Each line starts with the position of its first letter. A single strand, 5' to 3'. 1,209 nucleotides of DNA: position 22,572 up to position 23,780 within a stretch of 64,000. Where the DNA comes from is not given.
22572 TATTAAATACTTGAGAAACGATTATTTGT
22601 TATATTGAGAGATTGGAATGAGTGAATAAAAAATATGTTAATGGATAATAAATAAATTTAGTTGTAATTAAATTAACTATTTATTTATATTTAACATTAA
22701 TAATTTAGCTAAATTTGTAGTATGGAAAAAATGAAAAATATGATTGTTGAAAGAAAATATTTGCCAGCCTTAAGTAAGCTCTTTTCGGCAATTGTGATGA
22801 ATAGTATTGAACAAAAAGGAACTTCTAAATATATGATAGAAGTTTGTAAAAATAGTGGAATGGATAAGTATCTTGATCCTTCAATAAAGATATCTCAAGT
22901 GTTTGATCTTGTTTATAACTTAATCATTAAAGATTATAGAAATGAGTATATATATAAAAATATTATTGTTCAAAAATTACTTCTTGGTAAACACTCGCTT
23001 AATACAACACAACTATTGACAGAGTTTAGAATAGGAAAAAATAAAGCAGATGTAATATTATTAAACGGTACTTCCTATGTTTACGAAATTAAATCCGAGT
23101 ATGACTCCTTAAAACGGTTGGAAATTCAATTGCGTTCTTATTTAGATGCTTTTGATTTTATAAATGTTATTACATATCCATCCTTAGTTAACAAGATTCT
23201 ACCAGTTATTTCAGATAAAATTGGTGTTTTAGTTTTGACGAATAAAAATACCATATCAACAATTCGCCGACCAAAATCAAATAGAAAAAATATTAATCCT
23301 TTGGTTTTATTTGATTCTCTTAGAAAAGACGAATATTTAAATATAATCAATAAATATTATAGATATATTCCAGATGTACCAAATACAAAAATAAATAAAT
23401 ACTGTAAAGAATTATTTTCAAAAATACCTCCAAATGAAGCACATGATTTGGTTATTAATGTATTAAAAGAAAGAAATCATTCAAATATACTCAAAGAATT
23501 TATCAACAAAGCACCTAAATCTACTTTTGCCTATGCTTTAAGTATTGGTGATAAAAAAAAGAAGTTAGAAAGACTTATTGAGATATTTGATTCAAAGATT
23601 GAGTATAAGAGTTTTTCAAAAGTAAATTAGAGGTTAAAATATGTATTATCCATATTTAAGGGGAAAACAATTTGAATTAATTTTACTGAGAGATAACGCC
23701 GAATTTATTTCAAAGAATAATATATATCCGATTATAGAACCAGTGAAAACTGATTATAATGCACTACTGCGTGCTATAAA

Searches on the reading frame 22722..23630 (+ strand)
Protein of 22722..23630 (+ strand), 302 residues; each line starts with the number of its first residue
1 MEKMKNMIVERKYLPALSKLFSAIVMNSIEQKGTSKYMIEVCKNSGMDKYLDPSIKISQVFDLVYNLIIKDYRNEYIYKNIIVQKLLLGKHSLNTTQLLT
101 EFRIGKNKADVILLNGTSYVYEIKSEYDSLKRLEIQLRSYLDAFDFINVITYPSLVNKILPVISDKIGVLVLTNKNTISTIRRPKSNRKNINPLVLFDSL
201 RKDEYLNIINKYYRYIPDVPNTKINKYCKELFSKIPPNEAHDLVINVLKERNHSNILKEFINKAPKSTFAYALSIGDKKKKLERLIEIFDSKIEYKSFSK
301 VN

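Call 3: search_protein_families(library=pfam, proteins=[window:22722-23630:+], max_evalue=0.1)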
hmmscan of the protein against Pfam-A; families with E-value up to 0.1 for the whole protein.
window:22722-23630:+ (302 aa): 0 families

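Call 4: search_protein_families(library=ncbifam, proteins=[window:22722-23630:+], max_evalue=0.1)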
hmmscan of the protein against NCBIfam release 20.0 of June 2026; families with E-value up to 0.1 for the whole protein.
window:22722-23630:+ (302 aa): 1 family
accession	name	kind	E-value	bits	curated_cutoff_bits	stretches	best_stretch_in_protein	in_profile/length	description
NF033832.1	sce7726_fam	subfamily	6.1e-58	195.8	70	1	73-252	1-183/184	sce7726 family protein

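Call 5: search_protein_families(library=padloc, proteins=[window:22722-23630:+], max_evalue=0.1)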
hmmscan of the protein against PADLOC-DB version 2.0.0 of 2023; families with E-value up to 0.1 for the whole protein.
window:22722-23630:+ (302 aa): 1 family
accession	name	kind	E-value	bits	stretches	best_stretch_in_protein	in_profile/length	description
PDLC02989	cll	-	1.3e-22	78.9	1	74-293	6-224/265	-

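Call 40: search_dna_similar(query=window:22722-23630:+, collection=plasmids, mode=protein, max_rows=40, max_evalue=0.001)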
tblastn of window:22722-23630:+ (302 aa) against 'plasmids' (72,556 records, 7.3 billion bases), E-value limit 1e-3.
Records with a match: 28; places in all: 29; records where one place covers at least 80% of the query: 15.
Best place of each record, by identity: <60% 28.
By first word of the organism name: Shinella 4; Mycobacterium 4; Ralstonia 3; Rhizobium 3; Moraxella 2; arsenite-oxidising 1; Pseudorhizobium 1; Arthrobacter 1; Staphylococcus 1; Mycolicibacterium 1; and 7 more.
By predicted mobility (MOB-suite, as given by PLSDB): non-mobilizable 15; conjugative 7; mobilizable 6.
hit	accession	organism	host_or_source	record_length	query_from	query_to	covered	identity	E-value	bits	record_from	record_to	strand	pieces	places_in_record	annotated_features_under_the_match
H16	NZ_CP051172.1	Ralstonia pseudosolanacearum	Whole organism,potato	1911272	5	287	94%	36.1%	1e-48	181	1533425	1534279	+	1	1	none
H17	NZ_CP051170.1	Ralstonia pseudosolanacearum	Whole organism,potato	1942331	5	287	94%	36.1%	1e-48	181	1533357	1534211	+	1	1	none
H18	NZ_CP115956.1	Ralstonia pseudosolanacearum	Solanum tuberosum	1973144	5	287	94%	36.1%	1e-48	181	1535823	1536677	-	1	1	none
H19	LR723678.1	arsenite-oxidising bacterium NT-25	moist arsenopyrite (FeAsS)-containing ...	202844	14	287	91%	34.5%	4e-50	184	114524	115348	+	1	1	hypothetical protein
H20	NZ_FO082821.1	Pseudorhizobium banfieldiae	-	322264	14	287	91%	34.5%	4e-50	184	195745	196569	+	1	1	sce7726 family protein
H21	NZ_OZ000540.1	Shinella sp. WSC3-e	-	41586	5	293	96%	32.4%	5e-48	178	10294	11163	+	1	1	sce7726 family protein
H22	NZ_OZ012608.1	Shinella sp. WSD5-1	-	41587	5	293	96%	32.4%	5e-48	178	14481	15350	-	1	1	sce7726 family protein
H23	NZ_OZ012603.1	Shinella sp. WSD5-1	-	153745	5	293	96%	32.4%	5e-48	178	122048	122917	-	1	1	sce7726 family protein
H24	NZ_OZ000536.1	Shinella sp. WSC3-e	-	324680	5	293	96%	32.4%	5e-48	178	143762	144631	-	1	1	sce7726 family protein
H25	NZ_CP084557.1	Arthrobacter sp. FW306-05-C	isolate,terrestrial sediment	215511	16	274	86%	35.0%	2e-47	177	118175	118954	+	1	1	sce7726 family protein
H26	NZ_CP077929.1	Staphylococcus aureus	Homo sapiens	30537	17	265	82%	36.1%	2e-36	145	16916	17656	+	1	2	sce7726 family protein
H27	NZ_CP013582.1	Rhizobium phaseoli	Phaseolus vulgaris,Whole ...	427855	14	293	93%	31.7%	2e-45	171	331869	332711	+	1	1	sce7726 family protein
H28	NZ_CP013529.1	Rhizobium phaseoli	Phaseolus vulgaris,Whole ...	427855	14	293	93%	31.7%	2e-45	171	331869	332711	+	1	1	sce7726 family protein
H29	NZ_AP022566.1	Mycolicibacterium alvei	-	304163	14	273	86%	29.3%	1e-34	140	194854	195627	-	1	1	sce7726 family protein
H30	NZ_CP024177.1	Moraxella osloensis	Homo sapiens,single cell,skin swab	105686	50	228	59%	39.1%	3e-32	133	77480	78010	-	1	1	sce7726 family protein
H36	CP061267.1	Escherichia coli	Sheep,cell culture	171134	85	235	50%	28.0%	5e-4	49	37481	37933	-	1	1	sce7726 family protein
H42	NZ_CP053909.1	Hymenobacter sp. BRD128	cell culture,soil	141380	87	184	32%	32.4%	1e-5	54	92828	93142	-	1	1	sce7726 family protein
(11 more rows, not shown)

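Call 44: get_annotated_region(hit=H26, flank=5000)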
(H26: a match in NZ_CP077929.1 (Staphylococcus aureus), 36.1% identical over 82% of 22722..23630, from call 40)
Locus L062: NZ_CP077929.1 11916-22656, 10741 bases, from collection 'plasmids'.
description: Staphylococcus aureus strain 196 plasmid unnamed2
organism: Staphylococcus aureus (NCBI taxid 1280)
taxonomy: Bacteria; Bacillota; Bacilli; Bacillales; Staphylococcaceae; Staphylococcus; Staphylococcus aureus
host: -; source: Homo sapiens; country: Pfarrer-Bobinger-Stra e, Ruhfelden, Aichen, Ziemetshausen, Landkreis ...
typing (MOB-suite, as given by PLSDB): non-mobilizable
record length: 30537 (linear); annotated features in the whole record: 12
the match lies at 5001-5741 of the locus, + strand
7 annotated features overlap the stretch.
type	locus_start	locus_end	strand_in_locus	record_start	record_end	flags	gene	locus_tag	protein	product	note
CDS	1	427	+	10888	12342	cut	-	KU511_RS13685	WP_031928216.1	PTS transporter subunit EIIC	GO:0009401 - phosphoenolpyruvate-dependent sugar phosphotransferase system [Evidence IEA]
CDS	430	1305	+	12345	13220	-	-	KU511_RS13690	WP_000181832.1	MurR/RpiR family transcriptional regulator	GO:0006355 - regulation of DNA-templated transcription [Evidence IEA]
CDS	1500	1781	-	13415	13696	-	-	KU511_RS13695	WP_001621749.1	hypothetical protein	-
CDS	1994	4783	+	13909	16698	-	-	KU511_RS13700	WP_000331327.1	type I restriction endonuclease subunit R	-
CDS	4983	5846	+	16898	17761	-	-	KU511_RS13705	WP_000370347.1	sce7726 family protein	-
CDS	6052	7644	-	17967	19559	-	-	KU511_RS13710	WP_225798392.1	ABC transporter ATP-binding protein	-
CDS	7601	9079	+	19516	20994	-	-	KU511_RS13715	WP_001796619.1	ABC transporter permease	-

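Call 45: get_annotated_region(hit=H29, flank=5000)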
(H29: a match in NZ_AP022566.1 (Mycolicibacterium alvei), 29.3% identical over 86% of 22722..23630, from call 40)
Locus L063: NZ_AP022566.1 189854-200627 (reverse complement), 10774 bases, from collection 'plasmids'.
description: Mycolicibacterium alvei strain JCM 12272 plasmid pJCM12272, complete sequence
organism: Mycolicibacterium alvei (NCBI taxid 67081)
taxonomy: Bacteria; Actinomycetota; Actinomycetes; Mycobacteriales; Mycobacteriaceae; Mycolicibacterium; Mycolicibacterium alvei
host: -; source: -; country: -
typing (MOB-suite, as given by PLSDB): non-mobilizable
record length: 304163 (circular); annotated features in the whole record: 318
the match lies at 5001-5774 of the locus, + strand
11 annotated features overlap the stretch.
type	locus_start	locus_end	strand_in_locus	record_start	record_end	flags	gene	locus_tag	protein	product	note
CDS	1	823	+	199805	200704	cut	-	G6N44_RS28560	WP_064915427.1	hypothetical protein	-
CDS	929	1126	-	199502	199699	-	-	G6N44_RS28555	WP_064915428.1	hypothetical protein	-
CDS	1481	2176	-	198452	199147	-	-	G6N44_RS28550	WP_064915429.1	sensor domain-containing protein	-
CDS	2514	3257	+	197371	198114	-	-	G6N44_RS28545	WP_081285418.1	hypothetical protein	-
CDS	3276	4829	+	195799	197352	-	-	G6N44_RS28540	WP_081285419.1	neutral zinc metallopeptidase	-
CDS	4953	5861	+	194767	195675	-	-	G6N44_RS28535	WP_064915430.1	sce7726 family protein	-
CDS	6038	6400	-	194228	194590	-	-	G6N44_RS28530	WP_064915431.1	hypothetical protein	-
CDS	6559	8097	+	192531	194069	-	-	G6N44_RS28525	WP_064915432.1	hypothetical protein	-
CDS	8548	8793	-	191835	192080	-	-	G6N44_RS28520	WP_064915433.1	hypothetical protein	-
CDS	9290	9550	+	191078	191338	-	-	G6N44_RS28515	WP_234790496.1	hypothetical protein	-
CDS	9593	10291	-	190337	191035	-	-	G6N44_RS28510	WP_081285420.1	hypothetical protein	-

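Call 49: search_protein_families(library=pfam, proteins=[window:22722-23630:+], max_evalue=10)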
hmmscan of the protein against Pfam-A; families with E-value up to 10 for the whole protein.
window:22722-23630:+ (302 aa): 0 families

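Call 57: get_annotated_region(hit=H25, flank=5000)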
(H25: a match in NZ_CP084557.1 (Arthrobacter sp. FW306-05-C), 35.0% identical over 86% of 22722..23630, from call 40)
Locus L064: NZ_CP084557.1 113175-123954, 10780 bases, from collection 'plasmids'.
description: Arthrobacter sp. FW306-05-C plasmid unnamed1
organism: Arthrobacter sp. FW306-05-C (NCBI taxid 2879620)
taxonomy: Bacteria; Actinomycetota; Actinomycetes; Micrococcales; Micrococcaceae; Arthrobacter; Arthrobacter sp. FW306-05-C
host: -; source: isolate,terrestrial sediment; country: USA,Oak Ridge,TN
typing (MOB-suite, as given by PLSDB): conjugative; replicon rep_cluster_1547; relaxase MOBP; mating-pair formation MPF_T
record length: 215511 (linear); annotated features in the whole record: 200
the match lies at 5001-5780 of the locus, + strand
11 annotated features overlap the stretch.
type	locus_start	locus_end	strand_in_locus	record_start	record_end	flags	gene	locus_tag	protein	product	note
CDS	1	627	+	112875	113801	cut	-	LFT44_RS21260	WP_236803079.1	hypothetical protein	-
CDS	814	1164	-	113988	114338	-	-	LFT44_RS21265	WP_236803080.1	helix-turn-helix transcriptional regulator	-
CDS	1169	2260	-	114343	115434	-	-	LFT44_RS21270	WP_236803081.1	tyrosine-type recombinase/integrase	GO:0015074 - DNA integration [Evidence IEA]; GO:0006310 - DNA recombination [Evidence IEA]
CDS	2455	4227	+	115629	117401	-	-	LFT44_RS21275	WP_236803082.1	type IV secretory system conjugative DNA transfer family protein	-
CDS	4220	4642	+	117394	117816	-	-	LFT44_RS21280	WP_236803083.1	DUF4913 domain-containing protein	-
CDS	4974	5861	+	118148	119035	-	-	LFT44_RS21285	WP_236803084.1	sce7726 family protein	-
CDS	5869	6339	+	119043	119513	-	-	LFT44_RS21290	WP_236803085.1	sce7725 family protein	-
CDS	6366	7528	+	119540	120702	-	-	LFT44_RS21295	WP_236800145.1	IS3 family transposase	-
CDS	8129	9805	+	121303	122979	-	istA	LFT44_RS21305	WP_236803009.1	IS21 family transposase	-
CDS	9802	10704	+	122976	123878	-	istB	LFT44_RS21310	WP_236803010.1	IS21-like element helper ATPase IstB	-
CDS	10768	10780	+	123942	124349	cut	mscL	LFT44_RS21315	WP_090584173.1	large conductance mechanosensitive channel protein MscL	GO:0006810 - transport [Evidence IEA]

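Call 58: get_annotated_region(hit=H36, flank=5000)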
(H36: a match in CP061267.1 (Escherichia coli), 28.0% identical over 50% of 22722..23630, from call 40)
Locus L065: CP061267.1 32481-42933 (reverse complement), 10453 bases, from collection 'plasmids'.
description: Escherichia coli strain STEC1024 plasmid pSTEC1024_3, complete sequence
organism: Escherichia coli (NCBI taxid 562)
taxonomy: Bacteria; Pseudomonadota; Gammaproteobacteria; Enterobacterales; Enterobacteriaceae; Escherichia; Escherichia coli
host: -; source: Sheep,cell culture; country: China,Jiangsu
typing (MOB-suite, as given by PLSDB): non-mobilizable
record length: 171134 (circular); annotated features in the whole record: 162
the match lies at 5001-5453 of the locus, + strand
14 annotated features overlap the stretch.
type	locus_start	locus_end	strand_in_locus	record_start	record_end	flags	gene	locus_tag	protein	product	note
CDS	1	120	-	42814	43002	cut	-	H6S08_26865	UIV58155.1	cell division inhibitor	-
CDS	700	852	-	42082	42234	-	-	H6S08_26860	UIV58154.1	DUF1391 family protein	-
CDS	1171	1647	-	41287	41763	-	-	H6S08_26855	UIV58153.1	hypothetical protein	-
CDS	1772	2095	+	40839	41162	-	-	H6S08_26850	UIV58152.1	transcriptional regulator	-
CDS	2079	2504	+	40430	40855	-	-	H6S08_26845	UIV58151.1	Rha family transcriptional regulator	-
CDS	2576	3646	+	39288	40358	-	-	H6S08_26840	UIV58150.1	phage replisome organizer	-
CDS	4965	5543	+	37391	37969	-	-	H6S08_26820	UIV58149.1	sce7726 family protein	-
CDS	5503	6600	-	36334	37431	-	-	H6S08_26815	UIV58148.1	beta family protein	-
CDS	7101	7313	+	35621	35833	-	-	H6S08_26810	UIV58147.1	type I toxin-antitoxin system Hok family toxin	-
CDS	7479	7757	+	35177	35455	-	-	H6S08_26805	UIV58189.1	hypothetical protein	-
CDS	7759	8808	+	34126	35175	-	-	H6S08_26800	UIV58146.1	DUF968 domain-containing protein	-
CDS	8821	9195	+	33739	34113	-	-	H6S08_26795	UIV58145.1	RusA family crossover junction endodeoxyribonuclease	-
CDS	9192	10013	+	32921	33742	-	-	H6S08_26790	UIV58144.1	antitermination protein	-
CDS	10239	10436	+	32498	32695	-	-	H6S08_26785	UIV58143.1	TrmB family transcriptional regulator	-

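Call 59: get_annotated_region(hit=H42, flank=5000)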
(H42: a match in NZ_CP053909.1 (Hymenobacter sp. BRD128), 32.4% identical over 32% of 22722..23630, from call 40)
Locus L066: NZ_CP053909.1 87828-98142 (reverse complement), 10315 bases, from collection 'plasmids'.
description: Hymenobacter sp. BRD128 plasmid unnamed1, complete sequence
organism: Hymenobacter sp. BRD128 (NCBI taxid 2675878)
taxonomy: Bacteria; Bacteroidota; Cytophagia; Cytophagales; Hymenobacteraceae; Hymenobacter; Hymenobacter sp. BRD128
host: -; source: cell culture,soil; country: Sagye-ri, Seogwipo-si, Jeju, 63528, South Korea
typing (MOB-suite, as given by PLSDB): non-mobilizable
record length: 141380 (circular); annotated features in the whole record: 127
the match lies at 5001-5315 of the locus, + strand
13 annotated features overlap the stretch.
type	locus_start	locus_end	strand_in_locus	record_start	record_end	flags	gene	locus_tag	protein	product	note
CDS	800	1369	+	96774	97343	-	-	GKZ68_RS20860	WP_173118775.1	replication initiation protein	GO:0006270 - DNA replication initiation [Evidence IEA]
CDS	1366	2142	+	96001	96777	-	-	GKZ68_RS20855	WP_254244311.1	DnaA N-terminal domain-containing protein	-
CDS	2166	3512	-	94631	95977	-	-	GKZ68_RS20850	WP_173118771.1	Y-family DNA polymerase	-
CDS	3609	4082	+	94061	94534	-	-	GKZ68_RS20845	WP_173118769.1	hypothetical protein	-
CDS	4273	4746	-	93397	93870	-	umuD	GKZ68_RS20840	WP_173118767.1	translesion error-prone DNA polymerase V autoproteolytic subunit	-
CDS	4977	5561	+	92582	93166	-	-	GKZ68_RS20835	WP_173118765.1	sce7726 family protein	-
CDS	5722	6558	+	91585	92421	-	-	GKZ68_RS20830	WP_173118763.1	hypothetical protein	-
CDS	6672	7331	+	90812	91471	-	-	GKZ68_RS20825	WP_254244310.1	hypothetical protein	-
CDS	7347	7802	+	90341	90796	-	-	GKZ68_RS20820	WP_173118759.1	hypothetical protein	-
CDS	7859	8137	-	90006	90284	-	-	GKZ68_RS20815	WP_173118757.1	hypothetical protein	-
CDS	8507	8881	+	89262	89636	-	-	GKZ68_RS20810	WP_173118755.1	hypothetical protein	-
CDS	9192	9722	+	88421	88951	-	-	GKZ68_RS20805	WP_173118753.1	hypothetical protein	-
CDS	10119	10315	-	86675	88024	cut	rseP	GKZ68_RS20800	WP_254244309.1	RIP metalloprotease RseP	GO:0006508 - proteolysis [Evidence IEA]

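Call 72: search_protein_families(library=pfam, proteins=[L065:5503-6600:-, L065:4965-5543:+], max_evalue=1)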
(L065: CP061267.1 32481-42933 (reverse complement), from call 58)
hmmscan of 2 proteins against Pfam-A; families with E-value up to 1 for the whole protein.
L065:5503-6600:- (365 aa): 1 family
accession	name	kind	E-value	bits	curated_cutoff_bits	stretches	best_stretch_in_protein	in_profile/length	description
PF14350.11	Beta_protein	-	3.8e-52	178.3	27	1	5-356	1-341/342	Beta protein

L065:4965-5543:+ (192 aa): 0 families

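Call 83: search_dna_similar(query=window:22722-23630:+, collection=phages, mode=protein, max_rows=40, max_evalue=0.01)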
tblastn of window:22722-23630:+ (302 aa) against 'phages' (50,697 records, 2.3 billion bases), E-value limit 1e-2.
Records with a match: 9; places in all: 9; records where one place covers at least 80% of the query: 1.
Best place of each record, by identity: <60% 9.
By first word of the organism name: Enterobacteria 3; Bacteriophage 2; Salmonella 1; Pasteurella 1; Escherichia 1; Mycolicibacterium 1.
By host as written in the record: - 4; Homo sapiens 1; Pasteurella multocida Past22 1; Escherichia coli SA53 1; Escherichia coli 1; Mycolicibacterium smegmatis MC2 155 1.
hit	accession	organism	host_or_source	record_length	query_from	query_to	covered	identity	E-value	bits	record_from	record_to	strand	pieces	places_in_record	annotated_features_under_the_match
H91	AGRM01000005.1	Salmonella enterica subsp. houtenae str. ATCC BAA-1581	Homo sapiens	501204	14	286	90%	41.8%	3e-53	192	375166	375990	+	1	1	hypothetical protein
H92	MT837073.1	Bacteriophage sp.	human fecal samples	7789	64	283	73%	28.8%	2e-23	105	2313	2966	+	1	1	record has no annotation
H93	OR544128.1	Pasteurella phage Pmp11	Pasteurella multocida Past22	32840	83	251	56%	28.0%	3e-6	55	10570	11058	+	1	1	hypothetical protein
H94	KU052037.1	Escherichia phage Rac-SA53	Escherichia coli SA53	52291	85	235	50%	28.0%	2e-4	49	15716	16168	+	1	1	hypothetical protein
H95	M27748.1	Enterobacteria phage P4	-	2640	108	254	49%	27.3%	5e-10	66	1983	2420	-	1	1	cII protein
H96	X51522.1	Enterobacteria phage P4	-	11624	108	254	49%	27.3%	7e-10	66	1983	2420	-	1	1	unnamed protein product; cII gene product (AA 1-264)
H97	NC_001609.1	Enterobacteria phage P4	Escherichia coli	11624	108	254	49%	27.3%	7e-10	66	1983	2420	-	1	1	sce7726 family protein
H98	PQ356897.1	Mycolicibacterium phage Mycofy1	Mycolicibacterium smegmatis MC2 155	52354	106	211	35%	28.4%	2e-5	52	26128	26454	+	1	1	none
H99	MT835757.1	Bacteriophage sp.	human fecal samples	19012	105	192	29%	31.8%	7e-5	50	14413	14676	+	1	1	record has no annotation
